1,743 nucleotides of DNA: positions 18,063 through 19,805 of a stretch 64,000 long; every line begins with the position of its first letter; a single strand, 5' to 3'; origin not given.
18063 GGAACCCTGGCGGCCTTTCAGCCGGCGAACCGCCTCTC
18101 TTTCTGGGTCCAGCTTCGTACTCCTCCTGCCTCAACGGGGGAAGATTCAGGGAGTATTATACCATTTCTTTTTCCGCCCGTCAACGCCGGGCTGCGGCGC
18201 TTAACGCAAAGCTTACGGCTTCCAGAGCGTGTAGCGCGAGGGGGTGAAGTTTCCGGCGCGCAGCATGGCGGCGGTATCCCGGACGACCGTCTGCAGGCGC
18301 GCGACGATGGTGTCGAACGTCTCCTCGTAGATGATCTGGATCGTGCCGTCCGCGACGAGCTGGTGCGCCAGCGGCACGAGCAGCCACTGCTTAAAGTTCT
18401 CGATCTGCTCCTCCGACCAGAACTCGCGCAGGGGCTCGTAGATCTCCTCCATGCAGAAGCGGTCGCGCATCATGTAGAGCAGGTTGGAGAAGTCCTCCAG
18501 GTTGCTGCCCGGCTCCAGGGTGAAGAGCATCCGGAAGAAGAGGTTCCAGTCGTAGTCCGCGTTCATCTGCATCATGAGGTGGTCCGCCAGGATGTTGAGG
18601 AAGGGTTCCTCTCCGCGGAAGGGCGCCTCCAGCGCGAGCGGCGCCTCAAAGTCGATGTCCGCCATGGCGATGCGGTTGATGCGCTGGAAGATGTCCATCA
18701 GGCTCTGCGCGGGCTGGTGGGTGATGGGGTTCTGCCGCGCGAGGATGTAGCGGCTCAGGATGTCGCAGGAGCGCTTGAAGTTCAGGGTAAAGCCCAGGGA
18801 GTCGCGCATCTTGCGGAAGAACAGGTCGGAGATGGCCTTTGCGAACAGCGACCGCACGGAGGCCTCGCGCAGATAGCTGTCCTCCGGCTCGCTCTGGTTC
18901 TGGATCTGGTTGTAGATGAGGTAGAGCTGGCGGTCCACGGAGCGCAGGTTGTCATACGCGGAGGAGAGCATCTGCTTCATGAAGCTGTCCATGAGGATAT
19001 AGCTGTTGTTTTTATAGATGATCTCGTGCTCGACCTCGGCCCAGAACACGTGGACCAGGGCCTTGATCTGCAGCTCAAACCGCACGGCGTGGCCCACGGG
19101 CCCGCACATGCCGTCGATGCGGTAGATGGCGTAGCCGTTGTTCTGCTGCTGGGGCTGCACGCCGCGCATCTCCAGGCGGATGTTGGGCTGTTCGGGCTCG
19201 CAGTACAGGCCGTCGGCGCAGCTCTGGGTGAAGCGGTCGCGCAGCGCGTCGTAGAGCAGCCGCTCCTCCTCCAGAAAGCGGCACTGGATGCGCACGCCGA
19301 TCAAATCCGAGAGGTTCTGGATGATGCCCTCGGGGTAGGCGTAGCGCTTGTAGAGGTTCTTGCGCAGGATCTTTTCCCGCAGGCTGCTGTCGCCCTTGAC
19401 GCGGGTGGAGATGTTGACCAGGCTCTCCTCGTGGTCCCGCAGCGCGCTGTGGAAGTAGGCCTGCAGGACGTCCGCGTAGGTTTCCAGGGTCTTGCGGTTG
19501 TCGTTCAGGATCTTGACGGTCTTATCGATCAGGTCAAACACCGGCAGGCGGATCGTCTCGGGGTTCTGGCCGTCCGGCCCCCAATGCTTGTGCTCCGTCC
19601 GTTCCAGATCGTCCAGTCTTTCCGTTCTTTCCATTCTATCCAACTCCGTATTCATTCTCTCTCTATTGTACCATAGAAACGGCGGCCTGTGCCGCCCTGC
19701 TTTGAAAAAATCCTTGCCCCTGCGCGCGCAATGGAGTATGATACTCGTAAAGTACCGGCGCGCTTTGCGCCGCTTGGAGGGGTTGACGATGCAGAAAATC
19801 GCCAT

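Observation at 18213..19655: Stand-alone RelA/SpoT-domain protein with a diverged acceptor motif and an unassigned C-terminal half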

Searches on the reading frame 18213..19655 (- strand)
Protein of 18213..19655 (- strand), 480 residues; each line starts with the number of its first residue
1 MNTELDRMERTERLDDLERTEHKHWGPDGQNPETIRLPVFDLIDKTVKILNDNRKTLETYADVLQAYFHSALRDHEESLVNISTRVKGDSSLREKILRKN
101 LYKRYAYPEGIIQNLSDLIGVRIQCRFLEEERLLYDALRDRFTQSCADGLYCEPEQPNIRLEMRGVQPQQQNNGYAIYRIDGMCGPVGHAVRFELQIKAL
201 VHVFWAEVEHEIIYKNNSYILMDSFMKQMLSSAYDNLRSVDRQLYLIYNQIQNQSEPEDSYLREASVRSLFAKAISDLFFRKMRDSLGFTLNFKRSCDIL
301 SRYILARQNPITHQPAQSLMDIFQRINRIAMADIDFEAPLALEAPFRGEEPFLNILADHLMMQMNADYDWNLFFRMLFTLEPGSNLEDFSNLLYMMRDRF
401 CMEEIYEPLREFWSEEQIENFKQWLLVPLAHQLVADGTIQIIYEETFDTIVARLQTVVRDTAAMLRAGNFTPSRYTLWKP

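Call 3: search_protein_families(library=pfam, proteins=[window:18213-19655:-], max_evalue=1)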
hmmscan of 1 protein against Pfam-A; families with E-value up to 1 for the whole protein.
window:18213-19655:- (480 aa): 1 family
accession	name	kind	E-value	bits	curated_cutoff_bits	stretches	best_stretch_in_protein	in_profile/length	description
PF04607.23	RelA_SpoT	-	5.7e-13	49.6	27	1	84-217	1-111/113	Region found in RelA / SpoT proteins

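Call 4: search_protein_families(library=ncbifam, proteins=[window:18213-19655:-], max_evalue=1)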
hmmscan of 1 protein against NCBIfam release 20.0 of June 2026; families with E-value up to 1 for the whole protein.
window:18213-19655:- (480 aa): 1 family
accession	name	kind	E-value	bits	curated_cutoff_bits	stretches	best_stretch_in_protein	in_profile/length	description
NF053588.1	GTPPhKinYjbM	equivalog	1.8e-10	40.9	320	1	78-253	36-194/201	GTP diphosphokinase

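Call 5: search_protein_families(library=padloc, proteins=[window:18213-19655:-], max_evalue=1)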
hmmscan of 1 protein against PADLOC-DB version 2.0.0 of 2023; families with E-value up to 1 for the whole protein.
window:18213-19655:- (480 aa): 0 families

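Call 6: search_solved_structures(query=window:18213-19655:-, max_evalue=1, show_alignments=3)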
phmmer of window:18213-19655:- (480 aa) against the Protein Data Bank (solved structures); distinct sequences matched with E-value up to 1: 9.
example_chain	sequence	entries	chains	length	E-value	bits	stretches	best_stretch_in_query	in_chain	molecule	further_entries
5f2v_V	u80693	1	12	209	1.1e-05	27.9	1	78-253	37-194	GTP pyrophosphokinase YjbM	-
5dec_A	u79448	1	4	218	1.2e-05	27.8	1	77-253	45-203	GTP pyrophosphokinase YjbM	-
5ded_D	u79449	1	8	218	1.3e-05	27.7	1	78-253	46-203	GTP pyrophosphokinase YjbM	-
3l9d_A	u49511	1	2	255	6.2e-05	25.4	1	81-224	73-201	Putative GTP pyrophosphokinase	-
6ewz_A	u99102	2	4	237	0.0001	24.7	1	55-251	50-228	GTP pyrophosphokinase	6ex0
6fgj_A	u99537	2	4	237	0.00012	24.5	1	55-251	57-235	GTP pyrophosphokinase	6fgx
2be3_A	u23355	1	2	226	0.00019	23.8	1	80-248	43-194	GTP pyrophosphokinase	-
6fgk_A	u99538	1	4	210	0.00033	23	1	74-220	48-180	GTP pyrophosphokinase YwaC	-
9p8h_SD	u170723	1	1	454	0.0031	19.8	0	84-140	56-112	40S ribosomal protein S3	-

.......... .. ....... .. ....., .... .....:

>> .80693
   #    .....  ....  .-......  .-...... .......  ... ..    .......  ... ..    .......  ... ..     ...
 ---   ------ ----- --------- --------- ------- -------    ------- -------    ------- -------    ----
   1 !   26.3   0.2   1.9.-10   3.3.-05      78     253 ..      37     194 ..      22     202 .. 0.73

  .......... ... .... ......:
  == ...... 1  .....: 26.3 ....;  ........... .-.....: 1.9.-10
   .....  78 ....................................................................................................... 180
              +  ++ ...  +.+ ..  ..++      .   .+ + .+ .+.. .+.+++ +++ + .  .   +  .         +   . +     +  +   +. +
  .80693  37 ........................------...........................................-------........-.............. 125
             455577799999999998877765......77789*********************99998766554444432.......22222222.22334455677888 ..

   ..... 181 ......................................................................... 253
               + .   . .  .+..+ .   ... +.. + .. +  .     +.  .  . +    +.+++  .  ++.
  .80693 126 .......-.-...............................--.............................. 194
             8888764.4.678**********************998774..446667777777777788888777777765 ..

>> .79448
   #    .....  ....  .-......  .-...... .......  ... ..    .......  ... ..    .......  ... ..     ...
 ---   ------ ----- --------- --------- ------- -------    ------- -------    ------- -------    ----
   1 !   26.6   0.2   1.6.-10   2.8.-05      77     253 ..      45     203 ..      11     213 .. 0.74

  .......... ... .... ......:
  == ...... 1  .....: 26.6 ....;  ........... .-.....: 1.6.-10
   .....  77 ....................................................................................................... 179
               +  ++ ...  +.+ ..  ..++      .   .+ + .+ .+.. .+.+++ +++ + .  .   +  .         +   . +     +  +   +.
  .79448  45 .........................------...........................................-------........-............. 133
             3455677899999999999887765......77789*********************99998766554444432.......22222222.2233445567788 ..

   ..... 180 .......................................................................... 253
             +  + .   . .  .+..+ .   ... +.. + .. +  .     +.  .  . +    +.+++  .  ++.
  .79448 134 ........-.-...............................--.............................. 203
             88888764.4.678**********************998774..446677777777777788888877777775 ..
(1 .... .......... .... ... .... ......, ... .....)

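Call 7: find_homologous_proteins(query=window:18213-19655:-, max_evalue=0.001)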
Query window:18213-19655:- (480 aa): 423 proteins with E <= 0.001 among 7047 candidates; the best 120 are listed.
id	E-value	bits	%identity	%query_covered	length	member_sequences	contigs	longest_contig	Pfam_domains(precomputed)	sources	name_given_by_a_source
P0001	0.0e+0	1068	99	99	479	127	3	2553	PF04607.24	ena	-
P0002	4.7e-269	911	89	93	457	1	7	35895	PF04607.24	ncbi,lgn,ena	-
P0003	2.7e-268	909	89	93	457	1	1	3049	PF04607.24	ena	-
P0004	4.6e-261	885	87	93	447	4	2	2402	PF04607.24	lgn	-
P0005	1.0e-256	870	85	93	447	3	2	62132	PF04607.24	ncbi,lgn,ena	-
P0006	8.1e-246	834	81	93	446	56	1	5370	PF04607.24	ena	-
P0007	2.3e-244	830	82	93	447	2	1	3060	PF04607.24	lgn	-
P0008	3.9e-229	779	76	93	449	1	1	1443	PF04607.24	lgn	-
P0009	1.6e-226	771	75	93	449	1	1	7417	PF04607.24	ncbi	-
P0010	1.3e-225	768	75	93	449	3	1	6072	PF04607.24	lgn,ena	-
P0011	4.0e-217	740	72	93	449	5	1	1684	PF04607.24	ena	-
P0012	6.8e-217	739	75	91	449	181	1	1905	PF04607.24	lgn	-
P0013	4.6e-216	736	72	92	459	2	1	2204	PF04607.24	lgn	-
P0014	7.7e-216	736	73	90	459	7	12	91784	PF04607.24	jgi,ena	-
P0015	6.4e-180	617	83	68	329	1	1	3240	PF04607.24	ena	-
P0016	5.7e-175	601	62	89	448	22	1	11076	PF04607.24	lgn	-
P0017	4.8e-169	581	60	88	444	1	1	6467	PF04607.24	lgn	-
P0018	3.5e-159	549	58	91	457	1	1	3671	PF04607.24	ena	-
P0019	8.4e-154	531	54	93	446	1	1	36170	PF04607.24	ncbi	-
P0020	1.7e-142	494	56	84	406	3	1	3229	PF04607.24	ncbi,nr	ncbi:MAG: hypothetical protein LBU47_01100, partial [Christensenellaceae bacterium]|nr:hypothetical 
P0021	6.6e-132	459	52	88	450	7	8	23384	PF04607.24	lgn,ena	-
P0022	3.7e-128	447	50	88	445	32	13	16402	PF04607.24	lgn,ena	-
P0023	6.3e-127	443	50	89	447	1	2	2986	PF04607.24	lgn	-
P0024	7.8e-127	442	48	89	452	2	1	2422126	PF04607.24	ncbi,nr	nr:hypothetical protein [Maliibacterium massiliense]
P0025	1.1e-125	438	49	89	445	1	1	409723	PF04607.24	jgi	jgi:ppGpp synthetase/RelA/SpoT-type nucleotidyltranferase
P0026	1.1e-125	438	49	89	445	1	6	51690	PF04607.24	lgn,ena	-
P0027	1.7e-125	438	49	89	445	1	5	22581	PF04607.24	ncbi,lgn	-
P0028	6.4e-124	433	48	90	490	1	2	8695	PF04607.24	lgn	-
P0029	1.6e-123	431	48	90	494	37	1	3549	PF04607.24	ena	-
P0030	4.9e-123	430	48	90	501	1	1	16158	PF04607.24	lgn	-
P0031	1.7e-122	428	48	90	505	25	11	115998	PF04607.24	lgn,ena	-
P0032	2.8e-122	427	47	90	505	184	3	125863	PF04607.24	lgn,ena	-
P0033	3.6e-121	424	49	89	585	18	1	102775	PF04607.24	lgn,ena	-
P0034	4.6e-121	423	48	90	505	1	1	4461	PF04607.24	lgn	-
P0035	3.1e-120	420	48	89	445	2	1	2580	PF04607.24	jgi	-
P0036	3.6e-118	414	46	89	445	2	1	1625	PF04607.24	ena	-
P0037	4.3e-115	404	45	91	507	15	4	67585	PF04607.24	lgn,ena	-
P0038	1.0e-109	386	45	89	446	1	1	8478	PF04607.24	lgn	-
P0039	1.8e-109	385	45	90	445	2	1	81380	PF04607.24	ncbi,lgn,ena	-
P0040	1.5e-108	382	47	86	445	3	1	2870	PF04607.24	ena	-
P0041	1.9e-107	378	42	89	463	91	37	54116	PF04607.24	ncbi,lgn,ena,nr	ncbi:MAG: hypothetical protein KBF01_00710 [Proteocatella sp.]|nr:hypothetical protein [Proteocatell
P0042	2.2e-107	378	41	90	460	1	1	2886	PF04607.24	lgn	-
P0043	1.2e-106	376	42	88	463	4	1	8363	PF04607.24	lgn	-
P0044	3.9e-106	374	44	91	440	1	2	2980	PF04607.24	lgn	-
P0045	1.0e-105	373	41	89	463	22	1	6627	PF04607.24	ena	-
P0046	1.1e-105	372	46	89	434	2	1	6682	PF04607.24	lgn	-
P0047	1.3e-105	372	44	89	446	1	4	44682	PF04607.24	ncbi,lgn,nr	ncbi:MAG: hypothetical protein PHO41_01530 [Eubacteriales bacterium]|nr:hypothetical protein [Eubact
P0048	3.7e-105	371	44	88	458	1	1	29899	PF04607.24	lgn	-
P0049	8.9e-105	370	40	89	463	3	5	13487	PF04607.24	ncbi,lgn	-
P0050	5.4e-104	367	39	91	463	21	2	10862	PF04607.24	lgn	-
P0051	6.9e-103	363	40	89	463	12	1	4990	PF04607.24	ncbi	-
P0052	9.5e-103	363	40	87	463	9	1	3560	PF04607.24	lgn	-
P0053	1.9e-102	362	39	89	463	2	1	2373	PF04607.24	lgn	-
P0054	3.0e-102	361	41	87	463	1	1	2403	PF04607.24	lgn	-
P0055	1.0e-101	359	41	87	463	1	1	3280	PF04607.24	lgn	-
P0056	1.1e-101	359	40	91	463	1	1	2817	PF04607.24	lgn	-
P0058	6.2e-97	344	42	89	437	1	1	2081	PF04607.24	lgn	-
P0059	3.0e-96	341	38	87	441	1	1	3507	PF04607.24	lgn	-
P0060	1.0e-95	340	42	89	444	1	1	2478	PF04607.24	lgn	-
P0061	3.8e-95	338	42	89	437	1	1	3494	PF04607.24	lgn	-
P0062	2.9e-94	335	41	89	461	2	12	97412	PF04607.24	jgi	-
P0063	5.0e-94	334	41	88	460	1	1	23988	PF04607.24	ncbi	ncbi:MAG: GTP pyrophosphokinase [Erysipelotrichaceae bacterium]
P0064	1.7e-93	332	38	88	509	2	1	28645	PF04607.24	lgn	-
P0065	2.6e-93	332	41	89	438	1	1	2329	PF04607.24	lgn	-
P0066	4.1e-93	331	41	89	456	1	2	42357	PF04607.24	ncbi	-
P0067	1.2e-92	330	41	86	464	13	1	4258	PF04607.24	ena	-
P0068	1.4e-92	329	43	76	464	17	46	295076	PF04607.24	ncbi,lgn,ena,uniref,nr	ncbi:hypothetical protein [Bianquea renquensis]|uniref:RelA/SpoT domain-containing protein n=1 Tax=B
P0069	2.0e-92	329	38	87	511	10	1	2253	PF04607.24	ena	-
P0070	4.2e-91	324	41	89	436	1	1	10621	PF04607.24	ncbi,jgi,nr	ncbi:MAG: hypothetical protein LBS18_00095 [Clostridiales bacterium]|jgi:ppGpp synthetase/RelA/SpoT-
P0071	6.2e-91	324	41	89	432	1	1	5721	PF04607.24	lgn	-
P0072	6.2e-90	321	37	85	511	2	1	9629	PF04607.24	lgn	-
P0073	8.2e-90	320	38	87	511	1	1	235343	PF04607.24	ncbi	ncbi:GTP pyrophosphokinase family protein [Microbacteriaceae bacterium 4G12]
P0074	1.1e-88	317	39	88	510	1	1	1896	PF04607.24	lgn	-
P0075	1.1e-88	317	36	88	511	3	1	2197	PF04607.24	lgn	-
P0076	1.6e-88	316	42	78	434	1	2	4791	PF04607.24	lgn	-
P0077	1.9e-88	316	36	88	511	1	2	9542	PF04607.24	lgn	-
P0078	2.0e-88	316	36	88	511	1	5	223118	PF04607.24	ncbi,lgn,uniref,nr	ncbi:GTP pyrophosphokinase [Clostridium aciditolerans]|uniref:RelA/SpoT domain-containing protein n=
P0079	2.1e-88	316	40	89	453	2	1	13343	PF04607.24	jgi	-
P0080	2.2e-88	315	36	88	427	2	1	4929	PF04607.24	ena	-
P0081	2.5e-88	315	39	89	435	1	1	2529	PF04607.24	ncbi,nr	ncbi:hypothetical protein LJC07_08540 [Christensenellaceae bacterium OttesenSCG-928-L17]|nr:hypothet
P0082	3.4e-88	315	36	88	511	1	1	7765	PF04607.24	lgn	-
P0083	4.0e-88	315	39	87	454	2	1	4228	PF04607.24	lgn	-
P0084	7.9e-88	314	36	88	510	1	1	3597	PF04607.24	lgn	-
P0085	1.0e-87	313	36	88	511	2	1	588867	PF04607.24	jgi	jgi:ppGpp synthetase/RelA/SpoT-type nucleotidyltranferase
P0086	8.4e-87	310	42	86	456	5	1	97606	PF04607.24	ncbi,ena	-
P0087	8.5e-87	310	38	88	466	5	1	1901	PF04607.24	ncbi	-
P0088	1.0e-86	310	41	86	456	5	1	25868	PF04607.24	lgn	-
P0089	2.5e-86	309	41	76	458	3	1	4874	PF04607.24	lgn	-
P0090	2.7e-86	309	36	88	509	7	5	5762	PF04607.24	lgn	-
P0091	3.3e-86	308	40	86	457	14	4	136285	PF04607.24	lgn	-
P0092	3.5e-86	308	39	85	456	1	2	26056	PF04607.24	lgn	-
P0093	4.8e-86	308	39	85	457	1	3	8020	PF04607.24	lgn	-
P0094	5.7e-86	308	39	86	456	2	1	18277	PF04607.24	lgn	-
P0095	7.7e-86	307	42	86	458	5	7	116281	PF04607.24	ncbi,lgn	ncbi:MAG: RelA/spoT family protein [Erysipelotrichaceae bacterium]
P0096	1.0e-85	307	38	87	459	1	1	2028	PF04607.24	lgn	-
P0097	1.2e-85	306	41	86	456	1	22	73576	PF04607.24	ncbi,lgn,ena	-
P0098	1.5e-85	306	38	87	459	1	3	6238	PF04607.24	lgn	-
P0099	2.1e-85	306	37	87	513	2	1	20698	PF04607.24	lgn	-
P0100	2.9e-85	305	37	88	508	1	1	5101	PF04607.24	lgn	-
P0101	3.2e-85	305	40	85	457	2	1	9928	PF04607.24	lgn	-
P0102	4.2e-85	305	36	93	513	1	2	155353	PF04607.24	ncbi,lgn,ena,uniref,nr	ncbi:hypothetical protein [uncultured Clostridium sp.]|uniref:GTP pyrophosphokinase n=1 Tax=uncultur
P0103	4.4e-85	305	39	86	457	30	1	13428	PF04607.24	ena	-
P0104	7.1e-85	304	36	88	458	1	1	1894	PF04607.24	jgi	-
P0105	8.8e-85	304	39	85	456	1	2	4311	PF04607.24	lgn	-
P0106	1.0e-84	303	35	89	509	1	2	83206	PF04607.24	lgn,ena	-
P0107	2.4e-84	302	37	86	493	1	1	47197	PF04607.24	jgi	jgi:ppGpp synthetase/RelA/SpoT-type nucleotidyltranferase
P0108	4.1e-84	301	38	93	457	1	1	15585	PF04607.24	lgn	-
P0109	4.9e-84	301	40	86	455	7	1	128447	PF04607.24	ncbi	-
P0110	5.1e-84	301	40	85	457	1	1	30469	PF04607.24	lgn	-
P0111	1.1e-83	300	39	89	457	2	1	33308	PF04607.24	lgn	-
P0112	1.2e-83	300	39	89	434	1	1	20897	PF04607.24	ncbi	-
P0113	1.7e-83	299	40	85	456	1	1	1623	PF04607.24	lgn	-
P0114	1.8e-83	299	35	91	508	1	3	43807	PF04607.24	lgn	-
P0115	1.9e-83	299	38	80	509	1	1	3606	PF04607.24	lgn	-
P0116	2.1e-83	299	37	88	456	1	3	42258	PF04607.24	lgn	-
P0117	2.8e-83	299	35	88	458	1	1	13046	PF04607.24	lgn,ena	-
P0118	5.0e-83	298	39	86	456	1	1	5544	PF04607.24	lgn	-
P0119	5.4e-83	298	40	85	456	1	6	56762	PF04607.24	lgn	-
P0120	5.5e-83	298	40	86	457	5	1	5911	PF04607.24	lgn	-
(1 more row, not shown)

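Call 21: find_encoding_contigs(protein=P0024, flank=6000, max_places=2)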
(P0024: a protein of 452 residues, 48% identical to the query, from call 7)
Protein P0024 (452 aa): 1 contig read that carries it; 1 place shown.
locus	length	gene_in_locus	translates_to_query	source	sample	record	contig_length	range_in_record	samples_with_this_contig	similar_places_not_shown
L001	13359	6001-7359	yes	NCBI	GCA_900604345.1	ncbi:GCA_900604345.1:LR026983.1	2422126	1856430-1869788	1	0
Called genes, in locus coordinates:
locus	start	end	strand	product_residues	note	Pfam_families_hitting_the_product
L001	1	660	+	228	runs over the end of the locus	PF00072:Response_reg, PF00486:Trans_reg_C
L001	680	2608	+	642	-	PF00512:HisKA, PF02518:HATPase_c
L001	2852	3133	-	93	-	PF06908:YpsA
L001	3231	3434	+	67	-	PF13443:HTH_26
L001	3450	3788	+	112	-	-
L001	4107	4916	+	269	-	PF00106:adh_short, PF08659:KR, PF13561:adh_short_C2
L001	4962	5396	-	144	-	PF04657:DMT_YdcZ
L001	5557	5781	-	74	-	-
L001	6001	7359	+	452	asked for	PF04607:RelA_SpoT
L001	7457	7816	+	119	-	-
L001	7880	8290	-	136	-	PF04138:GtrA_DPMS_TM (weak)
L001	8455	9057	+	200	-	-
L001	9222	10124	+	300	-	PF00005:ABC_tran, PF13304:AAA_21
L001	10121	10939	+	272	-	PF12679:ABC2_membrane_2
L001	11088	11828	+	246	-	PF00005:ABC_tran, PF13304:AAA_21 (faint)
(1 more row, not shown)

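Call 22: find_encoding_contigs(protein=P0005, flank=6000, max_places=2)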
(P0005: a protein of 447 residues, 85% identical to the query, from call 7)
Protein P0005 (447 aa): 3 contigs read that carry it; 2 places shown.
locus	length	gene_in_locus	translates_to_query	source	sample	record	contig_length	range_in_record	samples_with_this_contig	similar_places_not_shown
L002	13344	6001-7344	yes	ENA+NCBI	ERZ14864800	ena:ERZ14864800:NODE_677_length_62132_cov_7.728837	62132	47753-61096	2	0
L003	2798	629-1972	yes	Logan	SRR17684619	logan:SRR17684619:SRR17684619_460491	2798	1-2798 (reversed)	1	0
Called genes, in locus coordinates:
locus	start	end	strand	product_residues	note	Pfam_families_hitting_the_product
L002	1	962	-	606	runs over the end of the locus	PF00009:GTP_EFTU, PF22042:EF-G_D2 (weak), PF03144:GTP_EFTU_D2, PF14492:EFG_III (weak), PF00679:EFG_C, PF21018:BipA_C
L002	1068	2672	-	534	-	PF00009:GTP_EFTU, PF01926:MMR_HSR1 (weak), PF22042:EF-G_D2, PF03144:GTP_EFTU_D2, PF16658:RF3_C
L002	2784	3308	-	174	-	PF13238:AAA_18 (weak)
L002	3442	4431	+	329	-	PF16654:DAPDH_C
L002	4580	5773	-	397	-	PF00180:Iso_dh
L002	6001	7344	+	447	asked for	PF04607:RelA_SpoT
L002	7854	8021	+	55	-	-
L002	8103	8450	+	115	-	-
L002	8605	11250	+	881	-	PF00133:tRNA-synt_1, PF09334:tRNA-synt_1g, PF13603:tRNA-synt_1_2, PF09334:tRNA-synt_1g, PF21349:RUBY_RBDX (weak), PF08264:Anticodon_1, PF10458:Val_tRNA-synt_C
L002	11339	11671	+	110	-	-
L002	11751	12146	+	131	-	PF08818:DUF1801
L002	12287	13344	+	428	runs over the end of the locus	PF08245:Mur_ligase_M, PF02875:Mur_ligase_C, PF27239:FOL3_C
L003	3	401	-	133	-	?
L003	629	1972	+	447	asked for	PF04607:RelA_SpoT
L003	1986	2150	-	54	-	-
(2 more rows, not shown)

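Call 23: find_encoding_contigs(protein=P0078, flank=6000, max_places=2)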
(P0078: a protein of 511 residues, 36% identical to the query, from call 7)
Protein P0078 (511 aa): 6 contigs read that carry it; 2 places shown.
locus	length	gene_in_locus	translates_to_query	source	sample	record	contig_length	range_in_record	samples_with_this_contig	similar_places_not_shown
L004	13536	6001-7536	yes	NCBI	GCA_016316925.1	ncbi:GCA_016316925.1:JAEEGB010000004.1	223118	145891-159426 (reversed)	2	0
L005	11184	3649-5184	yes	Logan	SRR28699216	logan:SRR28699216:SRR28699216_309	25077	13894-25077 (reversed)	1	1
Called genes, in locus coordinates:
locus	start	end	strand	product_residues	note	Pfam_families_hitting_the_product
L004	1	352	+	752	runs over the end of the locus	PF26965:MimR_N (weak), PF00989:PAS, PF08448:PAS_4 (weak), PF13426:PAS_9, PF00990:GGDEF, PF00563:EAL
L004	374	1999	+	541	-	PF02776:TPP_enzyme_N, PF00205:TPP_enzyme_M, PF02775:TPP_enzyme_C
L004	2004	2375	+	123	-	PF02627:CMD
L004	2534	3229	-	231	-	PF00027:cNMP_binding, PF13545:HTH_Crp_2 (faint)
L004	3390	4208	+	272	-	PF01048:PNP_UDP_1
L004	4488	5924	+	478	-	PF13396:PLDc_N, PF13091:PLDc_2, PF00614:PLDc, PF13091:PLDc_2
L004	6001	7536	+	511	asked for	PF04607:RelA_SpoT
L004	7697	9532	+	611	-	PF27449:LtaS_N, PF00884:Sulfatase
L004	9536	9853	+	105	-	-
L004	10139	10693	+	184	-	PF04542:Sigma70_r2, PF08281:Sigma70_r4_2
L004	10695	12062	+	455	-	PF13786:DUF4179, PF18705:DUF5643 (weak)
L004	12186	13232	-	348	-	PF00487:FA_desaturase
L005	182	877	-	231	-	PF00027:cNMP_binding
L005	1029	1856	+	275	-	PF01048:PNP_UDP_1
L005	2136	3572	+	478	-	PF13396:PLDc_N, PF13091:PLDc_2, PF00614:PLDc, PF13091:PLDc_2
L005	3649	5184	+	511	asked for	PF04607:RelA_SpoT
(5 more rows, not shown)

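Call 25: find_encoding_contigs(protein=P0068, flank=5000, max_places=2)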
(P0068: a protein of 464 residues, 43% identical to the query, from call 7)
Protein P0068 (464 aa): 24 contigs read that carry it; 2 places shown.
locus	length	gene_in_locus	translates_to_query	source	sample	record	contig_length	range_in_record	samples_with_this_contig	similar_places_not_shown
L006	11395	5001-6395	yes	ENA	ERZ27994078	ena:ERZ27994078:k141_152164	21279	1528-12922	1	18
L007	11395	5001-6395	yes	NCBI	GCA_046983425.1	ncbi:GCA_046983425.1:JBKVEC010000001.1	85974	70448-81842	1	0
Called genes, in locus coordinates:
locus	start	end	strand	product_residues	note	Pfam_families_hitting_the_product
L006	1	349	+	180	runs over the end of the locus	-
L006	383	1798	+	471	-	-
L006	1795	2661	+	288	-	-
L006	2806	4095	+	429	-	PF00275:EPSP_synthase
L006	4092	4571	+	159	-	PF02590:SPOUT_MTase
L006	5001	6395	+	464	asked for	PF04607:RelA_SpoT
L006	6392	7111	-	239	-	PF04542:Sigma70_r2, PF04539:Sigma70_r3 (weak), PF01381:HTH_3 (faint), PF08281:Sigma70_r4_2, PF04545:Sigma70_r4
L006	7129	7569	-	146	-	PF13581:HATPase_c_2, PF02518:HATPase_c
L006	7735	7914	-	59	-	-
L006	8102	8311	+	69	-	-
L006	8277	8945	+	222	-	PF12164:SporV_AA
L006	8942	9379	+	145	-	PF13782:SpoVAB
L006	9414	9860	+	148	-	PF03862:SpoVAC_SpoVAEB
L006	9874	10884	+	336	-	PF07451:SpoVAD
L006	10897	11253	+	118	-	PF03862:SpoVAC_SpoVAEB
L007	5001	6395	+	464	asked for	PF04607:RelA_SpoT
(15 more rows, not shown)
